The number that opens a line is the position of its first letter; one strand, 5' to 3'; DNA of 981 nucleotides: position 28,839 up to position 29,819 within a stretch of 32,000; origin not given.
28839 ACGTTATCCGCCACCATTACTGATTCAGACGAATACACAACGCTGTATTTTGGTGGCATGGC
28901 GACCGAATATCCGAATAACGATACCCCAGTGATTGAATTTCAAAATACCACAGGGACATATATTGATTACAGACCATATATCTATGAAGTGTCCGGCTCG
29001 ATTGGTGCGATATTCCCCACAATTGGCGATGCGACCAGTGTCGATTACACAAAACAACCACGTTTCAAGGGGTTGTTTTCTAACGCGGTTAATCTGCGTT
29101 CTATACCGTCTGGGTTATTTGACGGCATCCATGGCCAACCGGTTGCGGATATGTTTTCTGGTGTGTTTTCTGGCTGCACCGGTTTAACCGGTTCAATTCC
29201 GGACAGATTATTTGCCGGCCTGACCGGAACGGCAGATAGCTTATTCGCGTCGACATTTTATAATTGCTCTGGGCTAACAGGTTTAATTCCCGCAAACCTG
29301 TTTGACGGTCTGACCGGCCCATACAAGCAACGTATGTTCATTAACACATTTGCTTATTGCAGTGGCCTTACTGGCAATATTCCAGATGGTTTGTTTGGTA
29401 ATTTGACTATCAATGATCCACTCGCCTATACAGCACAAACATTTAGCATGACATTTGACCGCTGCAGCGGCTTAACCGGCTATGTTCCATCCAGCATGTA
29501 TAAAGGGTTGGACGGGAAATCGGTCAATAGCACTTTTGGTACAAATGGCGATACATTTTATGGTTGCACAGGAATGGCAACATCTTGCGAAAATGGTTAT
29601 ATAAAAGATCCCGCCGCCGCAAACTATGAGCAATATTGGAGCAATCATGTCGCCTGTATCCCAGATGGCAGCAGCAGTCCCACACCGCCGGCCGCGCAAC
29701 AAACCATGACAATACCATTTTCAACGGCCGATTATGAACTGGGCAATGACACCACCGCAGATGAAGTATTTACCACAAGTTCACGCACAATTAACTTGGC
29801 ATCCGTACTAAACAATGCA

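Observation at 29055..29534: Unassigned ~29-33-aa repeat 'MF-x2-TF-x2-C-x-GLTG-x-IP-x2-LF-x-G-[LI]-x-G-x-P' (at least 17 copies in three arrays)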

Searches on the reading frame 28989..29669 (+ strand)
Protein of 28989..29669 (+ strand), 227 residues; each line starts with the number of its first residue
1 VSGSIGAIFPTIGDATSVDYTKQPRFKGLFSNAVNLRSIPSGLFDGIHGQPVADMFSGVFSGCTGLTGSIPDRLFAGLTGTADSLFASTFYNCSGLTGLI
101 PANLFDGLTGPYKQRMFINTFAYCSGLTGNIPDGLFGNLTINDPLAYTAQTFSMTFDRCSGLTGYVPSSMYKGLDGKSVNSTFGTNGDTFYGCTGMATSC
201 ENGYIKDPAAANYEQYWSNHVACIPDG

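Call 63: predict_structure(alignment_id=A4)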
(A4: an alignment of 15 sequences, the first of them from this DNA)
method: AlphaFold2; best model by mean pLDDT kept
length: 227 residues; sequences in the alignment: 15
mean_pLDDT: 87.8   pTM: 0.87
mean pLDDT of the five models: 87.8, 86.8, 86.4, 86.5, 86.4
residues with pLDDT >= 90: 137; 70-90: 67; 50-70: 20; < 50: 3
segments of 3 or more residues with pLDDT < 50: 181-183
pLDDT, mean of each block of 10 residues (from residue 1): 85 73 88 95 89 95 95 90 95 95 91 92 96 89 64 94 94 68 65 95 94 86 93
secondary structure, 60 per line:
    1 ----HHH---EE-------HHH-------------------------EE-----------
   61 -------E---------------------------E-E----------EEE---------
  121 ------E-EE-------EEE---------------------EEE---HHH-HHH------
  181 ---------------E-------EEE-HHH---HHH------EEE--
elements in order: E109-111 E138-140 E162-164 E204-206 E223-225
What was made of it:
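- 29058..29600 (+): Array 1: 5 full repeats plus a degenerate cap unit. This is the finding's own coordinates. AF2 model pLDDT 87.8 (call 63).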

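Call 65: fold_search(model_id=the predicted structure, library=pdb)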
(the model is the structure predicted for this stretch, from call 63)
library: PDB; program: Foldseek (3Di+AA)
matches with E <= 10: 211; with E <= 0.001: 0
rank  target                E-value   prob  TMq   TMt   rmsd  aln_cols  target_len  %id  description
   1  5hz1_B                1.8e-02  0.25  0.18  0.08  14.4       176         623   15  Plant peptide hormone receptor RGFR1 in complex with RGF3 (released 2017-03-22)
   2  9s90_A                2.6e-02  0.09  0.12  0.05  16.5       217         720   20  Crystal structure of the BRL3 ectodomain from Arabidopsis thaliana in complex with castasterone. (released 2025-09-03)
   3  5xkn_A                2.6e-02  0.08  0.13  0.08  14.7       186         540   22  Crystal structure of plant receptor ERL2 in complexe with EPFL4 (released 2019-01-23)
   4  5gr8_A                3.3e-02  0.12  0.14  0.07  14.4       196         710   21  Crystal structure of PEPR1-AtPEP1 (released 2016-12-14)
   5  8wee_A                3.7e-02  0.12  0.15  0.07  13.9       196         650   19  Crystal structure of Arabidopsis thaliana MIK2 ectodomain in complex with SCOOP12 (released 2024-11-06)
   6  6fg7_A                4.1e-02  0.33  0.21  0.24  11.4       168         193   20  Crystal structure of the BIR2 ectodomain from Arabidopsis thaliana. (released 2018-01-24)
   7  6fif_A                4.1e-02  0.12  0.14  0.06  13.9       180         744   19  Crystal structure of the BRI1 Gly644-Asp (bri1-6) mutant from Arabidopsis thaliana. (released 2018-01-31)
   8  5xkj_C                6.0e-02  0.07  0.14  0.10  16.7       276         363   17  Crystal structure of plant receptor ERL1-TMM in complexe with EPF2 (released 2019-01-23)
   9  6fg7_B                6.6e-02  0.25  0.21  0.23  11.2       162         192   20  Crystal structure of the BIR2 ectodomain from Arabidopsis thaliana. (released 2018-01-24)
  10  8web_A                6.6e-02  0.20  0.19  0.08  13.6       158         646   20  Crystal structure of Arabidopsis thaliana MIK2 ectodomain (released 2024-11-06)
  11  8wef_A                7.0e-02  0.06  0.12  0.06  14.5       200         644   20  Crystal structure of Brassica napus MIK2 ectodomain in complex with Fusarium oxysporum SCOOPL (released 2024-11-06)
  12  8wec_A                7.4e-02  0.07  0.14  0.07  14.2       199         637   21  Crystal structure of Arabidopsis thaliana MIK2 ectodomain in complex with BAK1 ectodomain and SCOOP12 (released 2024-11-06)
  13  7brc_A                7.8e-02  0.03  0.10  0.07  14.9       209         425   18  Crystal structure of the TMK3 LRR domain (released 2020-08-19)
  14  8wei_A                8.2e-02  0.08  0.15  0.07  13.9       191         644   19  Crystal structure of Brassica napus MIK2 ectodomain (N393D mutant) (released 2024-11-06)
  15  9s87_A                8.2e-02  0.04  0.11  0.05  17.2       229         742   16  Crystal structure of the BRI1 ectodomain from Arabidopsis thaliana in complex with castasterone. (released 2025-09-10)
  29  6mlx_B                2.2e-01  0.57  0.28  0.30   6.3       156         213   18  Crystal structure of T. pallidum Leucine Rich Repeat protein (TpLRR) (released 2019-07-17)
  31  6mlx_A                2.7e-01  0.25  0.29  0.31   9.5       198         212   15  Crystal structure of T. pallidum Leucine Rich Repeat protein (TpLRR) (released 2019-07-17)
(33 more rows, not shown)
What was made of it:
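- On Leucine-rich repeat superfamily (Pfam clan CL0022): Foldseek against PDB: all top hits are LRRs, but the best is E 0.018 with TM<=0.31 (call 65).
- On Plant-specific LRR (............, 24 aa): Foldseek E>=0.018 with TM<=0.24 (call 65).
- The top non-significant Foldseek PDB hits of the array model are plant LRR receptor-kinase ectodomains (RGFR1, BRL3, ERL2, PEPR1; call 65). Those hits have E 0.018-0.1, TM<=0.24 and rmsd 11-17 A (call 65).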

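Call 72: search_protein_families(library=phrogs, proteins=[window:28989-29669:+], max_evalue=0.01)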
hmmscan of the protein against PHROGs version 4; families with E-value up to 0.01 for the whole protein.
window:28989-29669:+ (227 aa): 1 family
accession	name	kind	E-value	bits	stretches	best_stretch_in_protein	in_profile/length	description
phrog_9915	-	unknown function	2.1e-19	69.4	1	25-196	1223-1368/1813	-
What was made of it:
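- PHROG 9915 matches array 1 at 2e-19, with 172 residues aligned to 146 profile positions (call 72).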
